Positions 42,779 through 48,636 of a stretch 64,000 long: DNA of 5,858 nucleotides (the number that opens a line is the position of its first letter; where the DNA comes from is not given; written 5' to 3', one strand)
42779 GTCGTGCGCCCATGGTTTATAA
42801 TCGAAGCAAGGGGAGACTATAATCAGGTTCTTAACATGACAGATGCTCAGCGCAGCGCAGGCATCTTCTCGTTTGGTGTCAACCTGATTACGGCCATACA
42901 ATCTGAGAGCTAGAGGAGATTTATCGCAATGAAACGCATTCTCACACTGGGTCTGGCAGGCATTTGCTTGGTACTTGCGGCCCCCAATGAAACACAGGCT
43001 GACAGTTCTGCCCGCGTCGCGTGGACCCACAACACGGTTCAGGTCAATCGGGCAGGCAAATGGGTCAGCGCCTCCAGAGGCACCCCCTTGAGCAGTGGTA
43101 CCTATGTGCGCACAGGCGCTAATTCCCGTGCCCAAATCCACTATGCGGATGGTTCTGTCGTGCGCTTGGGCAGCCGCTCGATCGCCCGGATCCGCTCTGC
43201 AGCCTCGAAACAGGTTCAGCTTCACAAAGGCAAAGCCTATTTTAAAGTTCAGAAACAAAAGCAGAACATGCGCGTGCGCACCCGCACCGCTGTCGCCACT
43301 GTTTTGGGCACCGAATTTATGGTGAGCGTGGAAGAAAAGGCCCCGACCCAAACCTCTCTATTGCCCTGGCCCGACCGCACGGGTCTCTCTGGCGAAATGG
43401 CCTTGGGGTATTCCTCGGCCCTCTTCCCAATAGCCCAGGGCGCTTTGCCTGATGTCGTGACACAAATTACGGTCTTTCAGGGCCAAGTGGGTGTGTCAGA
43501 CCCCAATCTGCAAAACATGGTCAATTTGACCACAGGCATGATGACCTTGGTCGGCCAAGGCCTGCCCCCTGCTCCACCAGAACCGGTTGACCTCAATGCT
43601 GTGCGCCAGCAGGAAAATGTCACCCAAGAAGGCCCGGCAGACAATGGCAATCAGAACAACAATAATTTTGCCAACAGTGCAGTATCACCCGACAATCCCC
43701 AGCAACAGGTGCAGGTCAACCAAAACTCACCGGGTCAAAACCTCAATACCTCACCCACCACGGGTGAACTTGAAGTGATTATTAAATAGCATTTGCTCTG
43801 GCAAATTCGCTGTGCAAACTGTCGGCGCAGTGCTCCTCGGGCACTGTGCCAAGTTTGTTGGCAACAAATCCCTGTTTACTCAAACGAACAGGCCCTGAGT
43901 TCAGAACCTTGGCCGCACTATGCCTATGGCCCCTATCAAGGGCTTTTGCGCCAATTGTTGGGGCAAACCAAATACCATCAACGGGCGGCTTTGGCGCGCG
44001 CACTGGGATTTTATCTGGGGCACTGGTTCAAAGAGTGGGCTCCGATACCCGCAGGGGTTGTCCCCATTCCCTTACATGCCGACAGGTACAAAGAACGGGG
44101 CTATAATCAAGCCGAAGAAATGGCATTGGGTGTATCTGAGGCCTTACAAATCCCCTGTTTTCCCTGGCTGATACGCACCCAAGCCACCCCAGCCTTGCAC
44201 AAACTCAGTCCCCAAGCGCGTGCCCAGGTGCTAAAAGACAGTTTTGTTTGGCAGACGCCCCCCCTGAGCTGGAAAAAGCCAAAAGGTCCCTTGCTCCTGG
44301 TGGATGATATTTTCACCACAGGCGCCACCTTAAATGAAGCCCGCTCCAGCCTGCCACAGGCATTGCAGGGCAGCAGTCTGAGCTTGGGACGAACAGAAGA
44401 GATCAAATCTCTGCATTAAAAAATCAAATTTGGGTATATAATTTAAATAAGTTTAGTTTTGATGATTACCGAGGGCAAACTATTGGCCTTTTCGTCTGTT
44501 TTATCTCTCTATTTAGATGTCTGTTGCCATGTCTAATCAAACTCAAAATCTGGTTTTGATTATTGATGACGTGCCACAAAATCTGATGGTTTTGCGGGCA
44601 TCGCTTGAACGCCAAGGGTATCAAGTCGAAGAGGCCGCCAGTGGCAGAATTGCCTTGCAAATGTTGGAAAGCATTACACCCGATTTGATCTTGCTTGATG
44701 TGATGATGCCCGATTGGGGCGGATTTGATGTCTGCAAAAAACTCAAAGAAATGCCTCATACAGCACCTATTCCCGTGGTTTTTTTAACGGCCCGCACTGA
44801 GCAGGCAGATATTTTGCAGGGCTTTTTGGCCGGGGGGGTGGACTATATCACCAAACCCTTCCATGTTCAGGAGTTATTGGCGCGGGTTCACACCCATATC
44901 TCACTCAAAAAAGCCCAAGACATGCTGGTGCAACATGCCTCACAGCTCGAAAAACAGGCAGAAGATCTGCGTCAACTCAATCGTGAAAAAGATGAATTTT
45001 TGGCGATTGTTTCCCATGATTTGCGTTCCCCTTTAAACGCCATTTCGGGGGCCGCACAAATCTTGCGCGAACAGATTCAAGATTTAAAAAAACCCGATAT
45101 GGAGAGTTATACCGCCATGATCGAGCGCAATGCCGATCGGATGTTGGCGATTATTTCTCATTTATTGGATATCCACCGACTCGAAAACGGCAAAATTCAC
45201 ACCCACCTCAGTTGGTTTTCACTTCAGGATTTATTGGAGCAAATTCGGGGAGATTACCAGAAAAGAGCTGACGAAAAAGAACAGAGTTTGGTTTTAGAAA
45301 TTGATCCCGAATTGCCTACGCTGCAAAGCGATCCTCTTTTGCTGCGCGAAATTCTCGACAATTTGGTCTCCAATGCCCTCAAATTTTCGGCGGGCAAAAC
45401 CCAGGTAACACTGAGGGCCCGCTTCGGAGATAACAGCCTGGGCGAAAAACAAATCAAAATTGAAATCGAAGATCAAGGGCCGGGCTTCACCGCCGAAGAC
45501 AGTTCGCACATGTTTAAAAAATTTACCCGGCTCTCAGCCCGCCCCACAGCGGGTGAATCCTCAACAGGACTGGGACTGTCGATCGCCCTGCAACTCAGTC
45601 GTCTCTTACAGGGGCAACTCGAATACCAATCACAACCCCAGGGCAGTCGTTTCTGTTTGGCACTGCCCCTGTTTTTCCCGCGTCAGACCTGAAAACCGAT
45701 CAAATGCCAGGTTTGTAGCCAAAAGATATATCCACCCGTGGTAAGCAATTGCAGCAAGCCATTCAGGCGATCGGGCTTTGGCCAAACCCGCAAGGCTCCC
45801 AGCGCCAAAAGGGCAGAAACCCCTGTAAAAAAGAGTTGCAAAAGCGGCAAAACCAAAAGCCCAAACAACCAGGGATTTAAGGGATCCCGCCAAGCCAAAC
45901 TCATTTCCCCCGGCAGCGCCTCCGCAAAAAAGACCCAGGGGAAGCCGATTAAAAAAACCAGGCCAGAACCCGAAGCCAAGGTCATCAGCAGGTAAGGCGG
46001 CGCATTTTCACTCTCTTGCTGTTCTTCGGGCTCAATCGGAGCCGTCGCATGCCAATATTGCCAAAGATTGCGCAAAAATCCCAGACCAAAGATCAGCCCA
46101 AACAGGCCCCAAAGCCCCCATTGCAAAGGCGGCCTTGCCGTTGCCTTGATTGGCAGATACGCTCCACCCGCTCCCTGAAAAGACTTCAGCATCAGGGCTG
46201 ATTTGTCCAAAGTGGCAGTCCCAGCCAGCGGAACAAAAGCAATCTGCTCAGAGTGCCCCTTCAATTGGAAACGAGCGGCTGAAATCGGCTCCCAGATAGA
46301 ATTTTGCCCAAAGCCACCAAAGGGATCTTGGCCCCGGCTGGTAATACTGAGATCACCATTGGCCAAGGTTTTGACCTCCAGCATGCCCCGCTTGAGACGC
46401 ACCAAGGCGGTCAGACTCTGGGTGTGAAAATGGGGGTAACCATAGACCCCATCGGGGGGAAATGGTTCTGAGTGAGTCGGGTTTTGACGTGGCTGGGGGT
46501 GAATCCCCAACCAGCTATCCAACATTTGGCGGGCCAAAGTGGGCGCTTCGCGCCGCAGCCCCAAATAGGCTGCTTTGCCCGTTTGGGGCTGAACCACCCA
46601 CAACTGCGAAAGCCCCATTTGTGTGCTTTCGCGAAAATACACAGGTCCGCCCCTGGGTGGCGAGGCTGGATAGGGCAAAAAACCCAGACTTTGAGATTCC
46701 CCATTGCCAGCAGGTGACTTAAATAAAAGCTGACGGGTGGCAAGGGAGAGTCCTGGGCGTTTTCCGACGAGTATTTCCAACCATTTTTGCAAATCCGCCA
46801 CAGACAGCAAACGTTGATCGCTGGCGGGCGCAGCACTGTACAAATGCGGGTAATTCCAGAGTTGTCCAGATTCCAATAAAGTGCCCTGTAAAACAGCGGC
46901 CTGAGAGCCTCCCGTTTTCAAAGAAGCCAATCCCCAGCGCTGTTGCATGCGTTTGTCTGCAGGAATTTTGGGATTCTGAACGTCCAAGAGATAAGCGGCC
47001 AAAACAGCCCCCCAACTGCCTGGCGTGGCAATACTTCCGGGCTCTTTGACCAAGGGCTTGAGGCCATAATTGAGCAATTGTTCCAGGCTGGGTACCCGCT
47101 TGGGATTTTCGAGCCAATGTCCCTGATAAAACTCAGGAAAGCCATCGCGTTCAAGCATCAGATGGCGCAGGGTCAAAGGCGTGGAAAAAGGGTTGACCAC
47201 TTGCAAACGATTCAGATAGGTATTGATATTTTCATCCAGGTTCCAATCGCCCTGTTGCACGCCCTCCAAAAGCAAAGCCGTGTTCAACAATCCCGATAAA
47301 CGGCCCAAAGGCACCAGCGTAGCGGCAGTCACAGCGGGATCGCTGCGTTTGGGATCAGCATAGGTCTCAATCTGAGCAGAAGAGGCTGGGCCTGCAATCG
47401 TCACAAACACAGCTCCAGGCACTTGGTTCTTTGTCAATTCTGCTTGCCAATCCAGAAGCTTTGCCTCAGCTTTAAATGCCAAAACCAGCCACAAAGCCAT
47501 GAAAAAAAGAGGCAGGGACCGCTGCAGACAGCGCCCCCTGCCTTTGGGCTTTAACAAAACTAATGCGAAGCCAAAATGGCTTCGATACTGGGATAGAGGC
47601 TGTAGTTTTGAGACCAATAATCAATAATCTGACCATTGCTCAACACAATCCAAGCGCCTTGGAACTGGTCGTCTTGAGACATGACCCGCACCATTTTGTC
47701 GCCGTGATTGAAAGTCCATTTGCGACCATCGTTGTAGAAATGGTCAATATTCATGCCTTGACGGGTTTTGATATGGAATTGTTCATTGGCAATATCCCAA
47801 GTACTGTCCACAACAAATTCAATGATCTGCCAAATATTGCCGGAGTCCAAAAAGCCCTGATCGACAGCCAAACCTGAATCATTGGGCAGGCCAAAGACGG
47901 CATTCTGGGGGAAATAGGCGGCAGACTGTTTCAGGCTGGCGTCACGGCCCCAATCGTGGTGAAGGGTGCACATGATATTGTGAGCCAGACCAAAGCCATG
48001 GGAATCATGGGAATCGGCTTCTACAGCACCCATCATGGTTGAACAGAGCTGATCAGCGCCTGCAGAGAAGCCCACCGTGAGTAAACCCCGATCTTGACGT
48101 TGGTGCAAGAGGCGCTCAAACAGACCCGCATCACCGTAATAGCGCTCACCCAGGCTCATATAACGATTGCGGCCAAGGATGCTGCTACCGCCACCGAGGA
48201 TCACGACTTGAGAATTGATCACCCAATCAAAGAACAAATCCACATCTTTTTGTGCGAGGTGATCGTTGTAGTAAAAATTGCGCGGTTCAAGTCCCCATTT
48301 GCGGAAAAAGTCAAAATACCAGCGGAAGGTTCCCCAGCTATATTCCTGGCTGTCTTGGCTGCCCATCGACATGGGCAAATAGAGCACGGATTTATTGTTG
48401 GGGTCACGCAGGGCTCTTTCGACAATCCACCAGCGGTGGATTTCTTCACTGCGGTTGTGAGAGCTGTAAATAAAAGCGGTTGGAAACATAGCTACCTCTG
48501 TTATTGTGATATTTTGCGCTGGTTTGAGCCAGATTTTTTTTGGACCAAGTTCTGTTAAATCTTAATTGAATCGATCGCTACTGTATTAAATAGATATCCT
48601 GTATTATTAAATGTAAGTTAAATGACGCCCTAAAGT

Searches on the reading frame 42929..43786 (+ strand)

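Call 34: search_protein_families(library=pfam, proteins=[window:42929-43786:+], max_evalue=0.001)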
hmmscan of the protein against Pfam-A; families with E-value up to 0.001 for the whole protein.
window:42929-43786:+ (286 aa): 1 family
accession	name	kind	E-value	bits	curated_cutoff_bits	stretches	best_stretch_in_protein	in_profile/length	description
PF04773.18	FecR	-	2.6e-18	66.7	24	1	60-142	3-89/97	FecR protein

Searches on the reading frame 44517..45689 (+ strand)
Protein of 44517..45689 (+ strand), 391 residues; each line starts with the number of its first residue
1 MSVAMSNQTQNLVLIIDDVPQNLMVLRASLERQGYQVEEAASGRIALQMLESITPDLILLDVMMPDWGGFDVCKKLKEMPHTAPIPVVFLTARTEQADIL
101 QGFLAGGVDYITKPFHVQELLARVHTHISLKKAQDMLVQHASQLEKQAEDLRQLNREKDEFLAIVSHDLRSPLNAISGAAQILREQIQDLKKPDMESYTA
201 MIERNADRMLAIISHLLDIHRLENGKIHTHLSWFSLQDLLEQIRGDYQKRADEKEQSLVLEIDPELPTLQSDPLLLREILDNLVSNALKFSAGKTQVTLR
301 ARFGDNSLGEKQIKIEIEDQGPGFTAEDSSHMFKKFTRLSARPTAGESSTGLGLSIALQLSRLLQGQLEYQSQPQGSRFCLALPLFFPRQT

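Call 34: search_protein_families(library=pfam, proteins=[window:44517-45689:+], max_evalue=0.001)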
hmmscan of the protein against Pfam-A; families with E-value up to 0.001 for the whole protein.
window:44517-45689:+ (391 aa): 3 families
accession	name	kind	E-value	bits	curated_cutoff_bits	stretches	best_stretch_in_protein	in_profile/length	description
PF00072.30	Response_reg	-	1.1e-28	100.1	30.2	1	13-124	1-110/111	Response regulator receiver domain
PF02518.31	HATPase_c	-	2.8e-23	82.9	26.4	1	272-385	2-109/111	Histidine kinase-, DNA gyrase B-, and HSP90-like ATPase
PF00512.31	HisKA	-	4.8e-17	62.2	26.9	1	158-225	2-66/66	His Kinase A (phospho-acceptor) domain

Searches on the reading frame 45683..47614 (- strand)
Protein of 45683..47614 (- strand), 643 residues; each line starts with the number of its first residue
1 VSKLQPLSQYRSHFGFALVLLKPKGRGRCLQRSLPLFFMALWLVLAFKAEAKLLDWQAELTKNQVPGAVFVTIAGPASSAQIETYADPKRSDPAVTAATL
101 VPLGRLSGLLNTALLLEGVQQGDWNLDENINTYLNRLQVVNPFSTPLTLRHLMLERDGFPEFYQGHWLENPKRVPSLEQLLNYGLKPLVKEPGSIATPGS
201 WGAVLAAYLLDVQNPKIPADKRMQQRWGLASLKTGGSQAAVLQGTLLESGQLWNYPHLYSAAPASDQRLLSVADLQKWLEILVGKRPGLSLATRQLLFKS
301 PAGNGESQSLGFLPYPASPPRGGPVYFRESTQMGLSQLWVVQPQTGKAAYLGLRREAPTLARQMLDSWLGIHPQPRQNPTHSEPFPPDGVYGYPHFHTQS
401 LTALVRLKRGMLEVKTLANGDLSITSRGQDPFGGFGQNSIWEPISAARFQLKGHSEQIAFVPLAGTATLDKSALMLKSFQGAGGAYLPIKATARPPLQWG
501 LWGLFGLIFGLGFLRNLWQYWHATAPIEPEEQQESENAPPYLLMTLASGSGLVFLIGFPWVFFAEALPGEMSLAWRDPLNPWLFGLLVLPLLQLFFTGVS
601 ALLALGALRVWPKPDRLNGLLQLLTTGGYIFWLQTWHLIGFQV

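Call 4: search_protein_families(library=pfam, proteins=[window:45683-47614:-], max_evalue=0.1)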
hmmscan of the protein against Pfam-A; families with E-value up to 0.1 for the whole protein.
window:45683-47614:- (643 aa): 1 family
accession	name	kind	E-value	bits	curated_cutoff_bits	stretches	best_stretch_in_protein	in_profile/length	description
PF00144.29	Beta-lactamase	-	6e-05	22.8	27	1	62-183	11-128/329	Beta-lactamase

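Call 5: search_protein_families(library=ncbifam, proteins=[window:45683-47614:-], max_evalue=0.1)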
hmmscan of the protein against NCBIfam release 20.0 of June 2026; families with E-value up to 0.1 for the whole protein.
window:45683-47614:- (643 aa): 1 family
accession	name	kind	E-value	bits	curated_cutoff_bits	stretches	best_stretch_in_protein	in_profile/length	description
NF033085.1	bla_class_C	equivalog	0.022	13.6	415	1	60-139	16-94/356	class C beta-lactamase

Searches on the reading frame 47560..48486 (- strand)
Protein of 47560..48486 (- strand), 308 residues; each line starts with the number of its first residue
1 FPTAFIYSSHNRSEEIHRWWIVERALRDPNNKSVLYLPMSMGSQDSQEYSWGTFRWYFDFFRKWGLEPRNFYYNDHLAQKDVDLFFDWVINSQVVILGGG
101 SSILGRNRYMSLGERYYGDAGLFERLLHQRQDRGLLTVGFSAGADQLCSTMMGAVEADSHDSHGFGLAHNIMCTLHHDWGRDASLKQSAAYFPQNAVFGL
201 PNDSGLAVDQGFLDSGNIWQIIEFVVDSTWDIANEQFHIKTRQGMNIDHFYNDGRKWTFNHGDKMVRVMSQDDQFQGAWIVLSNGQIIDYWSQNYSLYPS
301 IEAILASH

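Call 4: search_protein_families(library=pfam, proteins=[window:47560-48486:-], max_evalue=0.1)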
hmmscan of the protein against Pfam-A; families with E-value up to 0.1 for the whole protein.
window:47560-48486:- (308 aa): 1 family
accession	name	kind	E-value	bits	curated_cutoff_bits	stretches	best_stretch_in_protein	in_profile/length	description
PF03575.23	Peptidase_S51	-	1.5e-06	28.5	23.9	1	23-210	23-200/206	Peptidase family S51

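Call 5: search_protein_families(library=ncbifam, proteins=[window:47560-48486:-], max_evalue=0.1)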
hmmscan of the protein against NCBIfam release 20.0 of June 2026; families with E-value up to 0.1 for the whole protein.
window:47560-48486:- (308 aa): 1 family
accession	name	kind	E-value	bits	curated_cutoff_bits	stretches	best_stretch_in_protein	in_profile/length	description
TIGR02069.1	cyanophycinase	equivalog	0.07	12.6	126.6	1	119-208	102-198/250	cyanophycinase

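Call 41: find_homologous_proteins(query=window:47560-48486:-)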
Query window:47560-48486:- (308 aa): 446 proteins with E <= 0.001 among 995 candidates; the best 120 are listed.
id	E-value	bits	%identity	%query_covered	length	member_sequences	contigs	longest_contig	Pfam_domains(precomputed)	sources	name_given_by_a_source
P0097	1.2e-212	723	100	100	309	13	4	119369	PF03575.24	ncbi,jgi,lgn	jgi:hypothetical protein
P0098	1.3e-181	621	84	100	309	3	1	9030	PF03575.24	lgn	-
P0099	5.6e-179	612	83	100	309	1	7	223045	PF03575.24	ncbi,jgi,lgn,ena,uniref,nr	ncbi:hypothetical protein COW36_02345 [bacterium (Candidatus Blackallbacteria) CG17_big_fil_post_rev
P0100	9.2e-177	605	81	100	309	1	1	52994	PF03575.24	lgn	-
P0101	1.6e-174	598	81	100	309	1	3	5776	PF03575.24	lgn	-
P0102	1.1e-172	592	79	100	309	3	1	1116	PF03575.24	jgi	-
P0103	8.2e-170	582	78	100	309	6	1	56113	PF03575.24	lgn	-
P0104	2.0e-165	568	76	100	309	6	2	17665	PF03575.24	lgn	-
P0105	2.1e-165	568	76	100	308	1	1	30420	PF03575.24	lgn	-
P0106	3.5e-165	567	77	100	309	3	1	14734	PF03575.24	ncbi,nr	ncbi:MAG: hypothetical protein CVV27_03260 [Candidatus Melainabacteria bacterium HGW-Melainabacteria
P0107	1.6e-163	562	76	100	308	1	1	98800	PF03575.24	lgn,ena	-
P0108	1.9e-163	561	75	100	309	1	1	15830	-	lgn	-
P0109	3.7e-162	557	74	100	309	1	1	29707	PF03575.24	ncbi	-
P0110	1.5e-160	552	74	100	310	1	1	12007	PF03575.24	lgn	-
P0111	2.1e-157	541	73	100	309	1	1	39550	PF03575.24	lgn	-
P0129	4.2e-123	429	60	100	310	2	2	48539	PF03575.24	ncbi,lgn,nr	ncbi:MAG: hypothetical protein D6795_04780 [Deltaproteobacteria bacterium]|nr:MAG: hypothetical prot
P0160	5.6e-109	382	54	100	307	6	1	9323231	PF03575.24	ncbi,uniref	ncbi:Type 1 glutamine amidotransferase-like domain-containing protein [Candidatus Uabimicrobium sp. 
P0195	1.0e-103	365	55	99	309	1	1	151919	-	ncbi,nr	ncbi:MAG: hypothetical protein RDV48_19690 [Candidatus Eremiobacteraeota bacterium]|nr:hypothetical 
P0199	1.8e-103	364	54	99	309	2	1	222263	-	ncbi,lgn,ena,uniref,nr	ncbi:MAG: hypothetical protein CVV64_10255 [Candidatus Wallbacteria bacterium HGW-Wallbacteria-1]|un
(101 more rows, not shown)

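Call 42: find_encoding_contigs(protein=P0160, flank=8000, max_places=1)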
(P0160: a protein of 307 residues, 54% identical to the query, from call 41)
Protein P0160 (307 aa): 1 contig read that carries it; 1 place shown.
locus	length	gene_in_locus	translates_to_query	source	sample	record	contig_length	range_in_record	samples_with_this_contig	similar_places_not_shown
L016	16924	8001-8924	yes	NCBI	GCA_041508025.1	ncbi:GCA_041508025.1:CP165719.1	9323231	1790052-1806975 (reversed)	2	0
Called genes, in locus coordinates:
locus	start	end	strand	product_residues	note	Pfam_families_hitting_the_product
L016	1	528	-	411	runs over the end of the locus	PF00067:p450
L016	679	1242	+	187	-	-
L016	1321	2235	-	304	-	PF01370:Epimerase, PF07993:NAD_binding_4 (faint), PF16363:GDP_Man_Dehyd (weak), PF01073:3Beta_HSD (weak)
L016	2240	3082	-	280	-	PF01553:Acyltransferase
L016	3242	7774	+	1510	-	PF00069:Pkinase, PF07714:PK_Tyr_Ser-Thr, PF24814:WD40_Prp19, PF24817:WD40_WDHD1_1st, PF25168:Beta-prop_WDR36-Utp21_2nd, PF25175:Beta-prop_WDR5, PF23381:Beta-prop_IFT122_1st, PF23389:Beta-prop_WDR19_1st, +191 more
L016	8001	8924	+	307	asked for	PF03575:Peptidase_S51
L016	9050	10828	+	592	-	PF02878:PGM_PMM_I, PF02879:PGM_PMM_II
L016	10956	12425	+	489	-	PF00069:Pkinase, PF07714:PK_Tyr_Ser-Thr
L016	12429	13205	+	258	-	PF00378:ECH_1, PF16113:ECH_2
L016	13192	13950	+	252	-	PF01734:Patatin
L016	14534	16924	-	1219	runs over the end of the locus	PF00069:Pkinase, PF07714:PK_Tyr_Ser-Thr, PF03109:ABC1 (weak), PF07719:TPR_2 (faint), PF12895:ANAPC3 (faint), PF13428:TPR_14 (faint), PF14559:TPR_19 (faint)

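Call 43: find_encoding_contigs(protein=P0199, flank=8000, max_places=1)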
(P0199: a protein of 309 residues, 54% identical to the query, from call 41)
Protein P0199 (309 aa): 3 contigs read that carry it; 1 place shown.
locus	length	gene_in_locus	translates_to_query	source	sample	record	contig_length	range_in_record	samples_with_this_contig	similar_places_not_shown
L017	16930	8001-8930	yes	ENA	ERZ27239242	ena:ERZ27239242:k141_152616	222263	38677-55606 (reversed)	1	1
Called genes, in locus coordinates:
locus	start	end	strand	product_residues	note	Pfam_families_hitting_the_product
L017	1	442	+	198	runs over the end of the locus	PF00111:Fer2 (weak), PF01799:Fer2_2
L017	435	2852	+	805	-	PF01315:Ald_Xan_dh_C, PF02738:MoCoBD_1, PF20256:MoCoBD_2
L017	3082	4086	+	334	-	PF07998:Peptidase_M54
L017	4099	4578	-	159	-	-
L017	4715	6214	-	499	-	PF13091:PLDc_2, PF00614:PLDc (faint), PF13091:PLDc_2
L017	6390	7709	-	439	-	PF03051:Peptidase_C1_2, PF00112:Peptidase_C1 (weak)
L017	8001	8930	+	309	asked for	-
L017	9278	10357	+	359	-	PF00248:Aldo_ket_red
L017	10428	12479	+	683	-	PF07221:GlcNAc_2-epim (faint)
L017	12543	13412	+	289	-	-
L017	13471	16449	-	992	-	PF00963:Cohesin (faint)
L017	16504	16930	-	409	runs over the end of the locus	-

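Call 44: find_encoding_contigs(protein=P0195, flank=8000, max_places=1)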
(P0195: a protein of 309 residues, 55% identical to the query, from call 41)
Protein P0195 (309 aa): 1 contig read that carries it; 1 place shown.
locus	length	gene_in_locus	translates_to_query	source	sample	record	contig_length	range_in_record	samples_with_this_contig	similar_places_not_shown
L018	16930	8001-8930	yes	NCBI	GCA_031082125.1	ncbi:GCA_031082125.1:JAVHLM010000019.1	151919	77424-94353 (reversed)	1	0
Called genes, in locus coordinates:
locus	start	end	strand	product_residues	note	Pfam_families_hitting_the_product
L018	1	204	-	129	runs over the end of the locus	-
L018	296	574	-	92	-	-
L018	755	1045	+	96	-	PF02576:RimP_N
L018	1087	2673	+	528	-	PF08529:NusA_N, PF00575:S1 (weak), PF13184:KH_NusA_1st, PF00013:KH_1 (faint), PF26594:KH_NusA_2nd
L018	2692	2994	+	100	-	PF04296:YlxR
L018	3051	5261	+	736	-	PF04760:IF2_N, PF00009:GTP_EFTU, PF00071:Ras (faint), PF01926:MMR_HSR1, PF02421:FeoB_N (weak), PF22042:EF-G_D2, PF03144:GTP_EFTU_D2 (faint), PF11987:IF-2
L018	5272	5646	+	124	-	PF02033:RBFA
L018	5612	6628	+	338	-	PF01368:DHH (weak), PF02272:DHHA1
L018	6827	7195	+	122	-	-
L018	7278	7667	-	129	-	PF22091:DUF6941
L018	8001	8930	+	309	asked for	-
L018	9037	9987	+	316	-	-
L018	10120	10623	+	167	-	PF12796:Ank_2, PF13606:Ank_3 (faint), PF12796:Ank_2, PF13637:Ank_4, PF13857:Ank_5, PF00023:Ank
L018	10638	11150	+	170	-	PF01613:Flavin_Reduct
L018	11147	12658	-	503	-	PF02310:B12-binding, PF04055:Radical_SAM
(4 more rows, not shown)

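Call 45: find_encoding_contigs(protein=P0129, flank=8000, max_places=1)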
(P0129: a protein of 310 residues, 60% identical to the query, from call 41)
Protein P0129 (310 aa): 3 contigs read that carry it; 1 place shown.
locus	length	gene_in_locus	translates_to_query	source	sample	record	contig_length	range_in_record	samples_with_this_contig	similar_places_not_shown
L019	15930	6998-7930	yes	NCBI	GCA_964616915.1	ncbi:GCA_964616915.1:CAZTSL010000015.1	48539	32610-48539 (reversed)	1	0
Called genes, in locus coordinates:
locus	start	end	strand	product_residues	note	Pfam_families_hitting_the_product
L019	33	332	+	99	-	-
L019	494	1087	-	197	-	PF01300:Sua5_yciO_yrdC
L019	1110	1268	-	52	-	PF19451:DUF5989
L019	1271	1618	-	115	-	PF00515:TPR_1 (weak), PF07719:TPR_2, PF13414:TPR_11, PF13424:TPR_12, PF14559:TPR_19, PF21033:RMD1-3, PF13432:TPR_16, PF13431:TPR_17, +7 more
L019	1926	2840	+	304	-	PF02230:Abhydrolase_2 (faint)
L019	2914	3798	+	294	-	PF10503:Esterase_PHB (weak), PF02230:Abhydrolase_2 (weak)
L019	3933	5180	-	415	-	PF03349:Toluene_X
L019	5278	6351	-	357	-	PF02675:AdoMet_dc, PF17284:Spermine_synt_N, PF01564:Spermine_synth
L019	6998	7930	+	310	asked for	PF03575:Peptidase_S51 (weak)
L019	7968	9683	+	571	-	PF01368:DHH, PF02272:DHHA1, PF17768:RecJ_OB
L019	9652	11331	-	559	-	PF02239:Cytochrom_D1 (faint), PF10282:Lactonase (faint), PF07676:PD40 (faint)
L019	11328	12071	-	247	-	PF00147:Fibrinogen_C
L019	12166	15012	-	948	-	PF08471:Ribonuc_red_2_N, PF02867:Ribonuc_red_lgC, PF12637:TSCPD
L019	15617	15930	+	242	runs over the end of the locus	PF00535:Glycos_transf_2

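Call 105: search_solved_structures(query=window:47560-48486:-, max_evalue=0.1)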
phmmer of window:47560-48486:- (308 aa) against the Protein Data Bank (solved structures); distinct sequences matched with E-value up to 0.1: 0.
